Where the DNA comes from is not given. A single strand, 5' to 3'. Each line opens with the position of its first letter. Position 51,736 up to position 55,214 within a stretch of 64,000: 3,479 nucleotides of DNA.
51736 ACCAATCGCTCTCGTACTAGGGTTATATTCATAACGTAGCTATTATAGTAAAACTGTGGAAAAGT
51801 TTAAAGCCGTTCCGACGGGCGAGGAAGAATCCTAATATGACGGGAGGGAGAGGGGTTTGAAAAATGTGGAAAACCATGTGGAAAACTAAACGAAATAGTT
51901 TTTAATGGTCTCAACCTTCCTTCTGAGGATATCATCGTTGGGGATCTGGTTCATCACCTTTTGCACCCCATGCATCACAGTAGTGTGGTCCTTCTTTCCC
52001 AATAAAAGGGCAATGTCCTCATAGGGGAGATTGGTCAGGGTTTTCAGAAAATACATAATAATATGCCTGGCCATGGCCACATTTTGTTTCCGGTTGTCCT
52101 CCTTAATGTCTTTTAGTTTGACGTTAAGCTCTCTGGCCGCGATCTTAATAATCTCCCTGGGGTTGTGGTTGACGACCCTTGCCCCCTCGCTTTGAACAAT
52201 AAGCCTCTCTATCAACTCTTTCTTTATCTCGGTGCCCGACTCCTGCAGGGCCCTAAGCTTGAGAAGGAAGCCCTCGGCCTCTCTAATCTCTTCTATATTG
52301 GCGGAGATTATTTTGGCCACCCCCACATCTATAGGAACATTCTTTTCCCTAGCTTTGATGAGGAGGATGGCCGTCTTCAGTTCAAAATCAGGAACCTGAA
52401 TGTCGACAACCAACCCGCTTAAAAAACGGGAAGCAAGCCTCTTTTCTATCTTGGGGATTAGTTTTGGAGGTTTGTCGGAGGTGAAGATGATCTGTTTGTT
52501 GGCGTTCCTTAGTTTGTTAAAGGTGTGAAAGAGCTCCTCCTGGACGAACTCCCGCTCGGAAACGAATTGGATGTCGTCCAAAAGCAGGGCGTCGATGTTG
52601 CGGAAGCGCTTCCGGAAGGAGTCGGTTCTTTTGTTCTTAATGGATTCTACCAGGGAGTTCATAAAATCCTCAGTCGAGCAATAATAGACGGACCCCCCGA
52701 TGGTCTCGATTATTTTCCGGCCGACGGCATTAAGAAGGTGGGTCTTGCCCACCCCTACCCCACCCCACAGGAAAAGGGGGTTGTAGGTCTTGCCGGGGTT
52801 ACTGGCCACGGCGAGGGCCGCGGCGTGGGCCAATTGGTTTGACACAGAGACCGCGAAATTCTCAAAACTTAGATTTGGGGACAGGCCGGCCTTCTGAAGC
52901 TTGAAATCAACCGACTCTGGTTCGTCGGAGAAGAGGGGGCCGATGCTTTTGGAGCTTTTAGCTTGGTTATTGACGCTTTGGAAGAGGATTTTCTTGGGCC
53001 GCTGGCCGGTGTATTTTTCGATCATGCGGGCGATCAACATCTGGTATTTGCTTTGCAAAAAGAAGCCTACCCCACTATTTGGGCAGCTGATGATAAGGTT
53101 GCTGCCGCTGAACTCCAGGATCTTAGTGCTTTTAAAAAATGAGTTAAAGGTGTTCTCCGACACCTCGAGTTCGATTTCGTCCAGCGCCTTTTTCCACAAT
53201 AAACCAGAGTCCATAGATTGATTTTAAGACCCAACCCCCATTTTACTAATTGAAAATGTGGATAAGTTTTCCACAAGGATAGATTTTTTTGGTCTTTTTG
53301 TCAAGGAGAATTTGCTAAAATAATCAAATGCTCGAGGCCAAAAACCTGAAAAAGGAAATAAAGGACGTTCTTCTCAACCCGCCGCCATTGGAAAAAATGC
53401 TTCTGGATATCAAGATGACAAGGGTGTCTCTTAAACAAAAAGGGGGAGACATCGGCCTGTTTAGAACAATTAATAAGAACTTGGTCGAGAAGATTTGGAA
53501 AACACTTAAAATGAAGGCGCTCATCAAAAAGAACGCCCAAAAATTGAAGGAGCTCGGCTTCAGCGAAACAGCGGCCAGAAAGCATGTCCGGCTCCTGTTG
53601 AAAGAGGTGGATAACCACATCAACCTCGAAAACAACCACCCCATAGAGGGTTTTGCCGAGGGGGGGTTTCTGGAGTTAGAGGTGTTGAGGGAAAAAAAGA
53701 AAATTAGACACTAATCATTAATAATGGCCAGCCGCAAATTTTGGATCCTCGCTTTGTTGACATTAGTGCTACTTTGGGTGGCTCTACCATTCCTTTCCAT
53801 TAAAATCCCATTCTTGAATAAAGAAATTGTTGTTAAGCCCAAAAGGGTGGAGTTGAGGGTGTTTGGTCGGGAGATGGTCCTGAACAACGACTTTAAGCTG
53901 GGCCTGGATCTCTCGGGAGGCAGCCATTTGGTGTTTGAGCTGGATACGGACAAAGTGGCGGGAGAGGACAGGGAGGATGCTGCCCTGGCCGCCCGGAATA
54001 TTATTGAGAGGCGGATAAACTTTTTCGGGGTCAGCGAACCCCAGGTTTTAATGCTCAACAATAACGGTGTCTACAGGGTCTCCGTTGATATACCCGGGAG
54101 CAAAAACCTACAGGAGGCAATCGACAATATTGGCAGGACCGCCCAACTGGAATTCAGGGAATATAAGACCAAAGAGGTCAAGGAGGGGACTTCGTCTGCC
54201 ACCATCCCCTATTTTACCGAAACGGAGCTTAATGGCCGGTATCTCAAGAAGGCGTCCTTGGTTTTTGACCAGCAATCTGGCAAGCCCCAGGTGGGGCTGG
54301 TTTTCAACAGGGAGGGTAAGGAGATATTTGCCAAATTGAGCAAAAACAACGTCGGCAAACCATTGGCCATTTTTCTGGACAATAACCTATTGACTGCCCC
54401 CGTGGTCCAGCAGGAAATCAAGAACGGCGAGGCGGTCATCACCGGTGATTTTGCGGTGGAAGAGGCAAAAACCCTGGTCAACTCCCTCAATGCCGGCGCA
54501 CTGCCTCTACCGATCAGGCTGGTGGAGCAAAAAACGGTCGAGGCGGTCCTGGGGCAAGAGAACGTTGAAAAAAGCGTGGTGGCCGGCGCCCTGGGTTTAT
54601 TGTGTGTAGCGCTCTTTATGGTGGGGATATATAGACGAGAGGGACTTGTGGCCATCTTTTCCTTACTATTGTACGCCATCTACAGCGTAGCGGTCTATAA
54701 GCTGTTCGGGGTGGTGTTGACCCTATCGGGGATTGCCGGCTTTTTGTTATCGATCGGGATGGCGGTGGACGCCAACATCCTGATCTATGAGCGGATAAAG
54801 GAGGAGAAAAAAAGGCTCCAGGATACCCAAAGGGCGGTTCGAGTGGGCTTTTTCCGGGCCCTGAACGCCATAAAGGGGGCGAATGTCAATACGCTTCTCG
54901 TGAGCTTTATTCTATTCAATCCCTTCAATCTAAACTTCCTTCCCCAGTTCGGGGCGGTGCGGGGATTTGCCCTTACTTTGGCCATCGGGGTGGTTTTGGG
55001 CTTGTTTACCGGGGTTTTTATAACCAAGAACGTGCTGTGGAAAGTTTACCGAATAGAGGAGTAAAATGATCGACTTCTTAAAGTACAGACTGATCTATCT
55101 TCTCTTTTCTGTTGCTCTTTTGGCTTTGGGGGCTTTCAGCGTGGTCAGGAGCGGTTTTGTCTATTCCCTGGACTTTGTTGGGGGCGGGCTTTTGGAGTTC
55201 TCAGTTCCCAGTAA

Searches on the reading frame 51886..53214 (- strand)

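Call 19: search_protein_families(library=pfam, proteins=[window:51886-53214:-], max_evalue=0.01)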
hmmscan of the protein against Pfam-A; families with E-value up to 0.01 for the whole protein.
window:51886-53214:- (442 aa): 10 families
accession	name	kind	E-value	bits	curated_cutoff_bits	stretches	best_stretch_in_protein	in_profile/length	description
PF00308.24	Bac_DnaA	-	1.1e-58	198.4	23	1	112-271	2-162/162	Bacterial DnaA ATPAse domain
PF08299.17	Bac_DnaA_C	-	3.1e-22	78.8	31.5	1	353-420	2-69/69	Bacterial dnaA protein helix-turn-helix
PF01695.23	IstB_IS21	-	9.4e-11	42.1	24.1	1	146-249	94-195/238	IstB-like ATP binding protein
PF11638.13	DnaA_N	-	4.4e-07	30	24.6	1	6-65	3-63/65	DnaA N-terminal domain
PF00004.35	AAA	-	9.3e-07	29.8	21.2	1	148-265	2-128/131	ATPase family associated with various cellular activities (AAA)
PF01637.24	ATPase_2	-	0.00028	21.2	33.2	1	142-262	18-133/225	ATPase domain predominantly from Archaea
PF13173.12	AAA_14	-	0.00031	21.2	27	1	145-265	3-116/129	AAA domain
PF03969.22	AFG1_ATPase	-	0.0009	18.7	27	1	145-164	62-81/361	AFG1-like ATPase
PF13191.12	AAA_16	-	0.0013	19.7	32.6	1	134-222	15-104/167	AAA ATPase domain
PF13401.12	AAA_22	-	0.002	18.9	27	0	145-237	6-109/130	AAA domain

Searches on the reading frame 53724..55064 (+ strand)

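Call 19: search_protein_families(library=pfam, proteins=[window:53724-55064:+], max_evalue=0.01)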
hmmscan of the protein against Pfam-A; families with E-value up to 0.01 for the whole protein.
window:53724-55064:+ (446 aa): 6 families
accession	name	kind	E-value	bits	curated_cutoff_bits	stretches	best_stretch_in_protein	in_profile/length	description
PF22599.2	SecDF_P1_head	-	2e-29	102.2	27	1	161-261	13-113/114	SecDF, P1 head subdomain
PF02355.23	SecD_SecF_C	-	1.4e-16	60.9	20.5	1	267-441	16-186/189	Protein export membrane protein SecD/SecF, C-terminal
PF21760.3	SecD_1st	-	6.5e-15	54.8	27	1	90-147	4-58/60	Protein translocase subunit SecDF, P1 domain, N-terminal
PF03176.21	MMPL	-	2.9e-05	23.6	20.5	1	287-428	148-295/333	MMPL family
PF07549.19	Sec_GG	-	0.00085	19.2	20.3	1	57-76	8-27/28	SecD/SecF GG Motif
PF00873.25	ACR_tran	-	0.0034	15.6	28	1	279-433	331-481/1021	AcrB/AcrD/AcrF family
